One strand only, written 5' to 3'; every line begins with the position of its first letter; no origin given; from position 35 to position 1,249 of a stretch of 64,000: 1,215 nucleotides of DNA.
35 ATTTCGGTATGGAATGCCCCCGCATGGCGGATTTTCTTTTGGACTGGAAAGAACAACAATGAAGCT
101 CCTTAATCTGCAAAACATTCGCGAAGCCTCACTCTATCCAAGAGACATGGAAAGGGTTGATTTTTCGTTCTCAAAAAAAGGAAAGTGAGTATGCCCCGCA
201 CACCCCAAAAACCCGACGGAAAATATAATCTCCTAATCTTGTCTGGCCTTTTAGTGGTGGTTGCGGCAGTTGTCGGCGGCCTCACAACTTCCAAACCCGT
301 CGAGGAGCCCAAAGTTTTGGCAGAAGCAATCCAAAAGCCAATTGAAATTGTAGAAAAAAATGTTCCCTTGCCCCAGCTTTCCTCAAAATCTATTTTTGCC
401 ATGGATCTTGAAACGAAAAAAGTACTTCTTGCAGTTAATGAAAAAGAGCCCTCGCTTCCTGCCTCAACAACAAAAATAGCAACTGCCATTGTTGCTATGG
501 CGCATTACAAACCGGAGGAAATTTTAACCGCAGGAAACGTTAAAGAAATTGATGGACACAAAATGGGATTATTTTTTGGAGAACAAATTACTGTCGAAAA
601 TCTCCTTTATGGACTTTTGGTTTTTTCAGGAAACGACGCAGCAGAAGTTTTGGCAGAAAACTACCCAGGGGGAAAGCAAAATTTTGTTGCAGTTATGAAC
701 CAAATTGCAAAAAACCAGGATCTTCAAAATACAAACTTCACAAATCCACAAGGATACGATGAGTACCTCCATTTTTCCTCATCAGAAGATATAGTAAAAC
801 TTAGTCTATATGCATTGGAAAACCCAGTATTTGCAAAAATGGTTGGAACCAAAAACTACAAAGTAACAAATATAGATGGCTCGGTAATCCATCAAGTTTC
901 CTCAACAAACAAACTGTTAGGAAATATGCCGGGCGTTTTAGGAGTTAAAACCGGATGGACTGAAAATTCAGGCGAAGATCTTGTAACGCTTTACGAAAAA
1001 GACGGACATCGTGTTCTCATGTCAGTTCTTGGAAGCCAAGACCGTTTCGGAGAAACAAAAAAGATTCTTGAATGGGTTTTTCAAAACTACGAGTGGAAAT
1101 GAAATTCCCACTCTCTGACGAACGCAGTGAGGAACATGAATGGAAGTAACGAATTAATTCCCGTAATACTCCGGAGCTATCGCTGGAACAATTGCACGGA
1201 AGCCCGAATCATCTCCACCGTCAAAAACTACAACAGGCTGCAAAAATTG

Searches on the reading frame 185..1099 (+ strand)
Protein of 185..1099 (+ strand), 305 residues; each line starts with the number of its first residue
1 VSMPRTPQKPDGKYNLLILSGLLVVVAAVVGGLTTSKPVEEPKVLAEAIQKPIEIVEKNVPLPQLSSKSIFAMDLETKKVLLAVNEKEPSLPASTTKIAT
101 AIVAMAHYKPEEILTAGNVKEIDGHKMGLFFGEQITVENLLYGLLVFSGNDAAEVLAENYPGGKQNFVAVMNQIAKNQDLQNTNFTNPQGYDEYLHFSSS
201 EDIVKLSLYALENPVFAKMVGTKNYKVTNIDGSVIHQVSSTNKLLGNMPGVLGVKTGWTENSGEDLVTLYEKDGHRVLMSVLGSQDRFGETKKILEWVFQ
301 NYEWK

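Call 86: search_protein_families(library=padloc, alignment_id=A6, max_evalue=1e-8)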
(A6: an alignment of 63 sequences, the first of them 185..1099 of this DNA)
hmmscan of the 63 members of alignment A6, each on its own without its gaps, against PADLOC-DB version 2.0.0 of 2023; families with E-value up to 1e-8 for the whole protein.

A. member 1, window:185-1099:+ (305 aa): 0 families

B. families by the number of members that match (of 63 scanned): 107 families (the first 25 are shown)
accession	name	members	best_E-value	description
PDLC04134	mad2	3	2.2e-21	mads_2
PDLC03604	REase_MTase_IIG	1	1.4e-92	Type IIG restriction enzyme-methyltransferase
PDLC03371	MTase_II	1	2.7e-90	Type II methyltransferase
PDLC03216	MTase_II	1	5.1e-71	Type II methyltransferase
PDLC03738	oMTase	1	3e-65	orphan methyltransferase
PDLC03609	REase_MTase_IIG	1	7.8e-52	Type IIG restriction enzyme-methyltransferase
PDLC03302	MTase_II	1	9.1e-49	Type II methyltransferase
PDLC03299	MTase_II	1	3e-40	Type II methyltransferase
PDLC03629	REase_MTase_IIG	1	1.1e-35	Type IIG restriction enzyme-methyltransferase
PDLC03348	MTase_II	1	6.1e-33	Type II methyltransferase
PDLC02643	DrmMI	1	6.1e-33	DrmMI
PDLC03335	MTase_II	1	1.6e-30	Type II methyltransferase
PDLC04135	mad3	1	4.6e-30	mads_3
PDLC03387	MTase_II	1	2.8e-29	Type II methyltransferase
PDLC03353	MTase_II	1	1.4e-28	Type II methyltransferase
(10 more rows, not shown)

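Call 87: search_protein_families(library=pfam, alignment_id=A6, max_evalue=0.00001)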
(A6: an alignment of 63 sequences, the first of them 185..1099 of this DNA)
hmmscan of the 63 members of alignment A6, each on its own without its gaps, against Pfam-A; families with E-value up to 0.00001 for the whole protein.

A. member 1, window:185-1099:+ (305 aa): 1 family
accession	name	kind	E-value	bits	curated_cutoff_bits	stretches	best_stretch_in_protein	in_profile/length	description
PF00768.25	Peptidase_S11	-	3e-41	141.9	27.6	1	61-284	6-237/239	D-alanyl-D-alanine carboxypeptidase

B. families by the number of members that match (of 63 scanned): 77 families (the first 25 are shown)
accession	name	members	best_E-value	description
PF00535.33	Glycos_transf_2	4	8.4e-28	Glycosyl transferase family 2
PF13231.12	PMT_2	3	9.6e-15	Dolichyl-phosphate-mannose-protein mannosyltransferase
PF00587.30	tRNA-synt_2b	2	1.7e-33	tRNA synthetase class II core domain (G, H, P, S and T)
PF00004.35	AAA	2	3.1e-26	ATPase family associated with various cellular activities (AAA)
PF19269.4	Anticodon_2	2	6.6e-25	Anticodon binding domain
PF07728.20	AAA_5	2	8.6e-09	AAA domain (dynein-related subfamily)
PF13191.12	AAA_16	2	5.9e-07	AAA ATPase domain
PF01170.24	UPF0020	2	1.8e-06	RMKL-like, methyltransferase domain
PF13847.12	Methyltransf_31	2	2.3e-06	Methyltransferase domain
PF07517.20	SecA_DEAD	1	3.5e-113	SecA DEAD-like domain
PF01702.25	TGT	1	1.2e-107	Queuine tRNA-ribosyltransferase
PF01921.24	tRNA-synt_1f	1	2.1e-95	tRNA synthetases class I (K)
PF05362.19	Lon_C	1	1.4e-87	Lon protease (S16) C-terminal proteolytic domain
PF00749.27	tRNA-synt_1c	1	3.5e-87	tRNA synthetases class I (E and Q), catalytic domain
PF21090.3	P-loop_SecA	1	4.5e-85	SecA P-loop domain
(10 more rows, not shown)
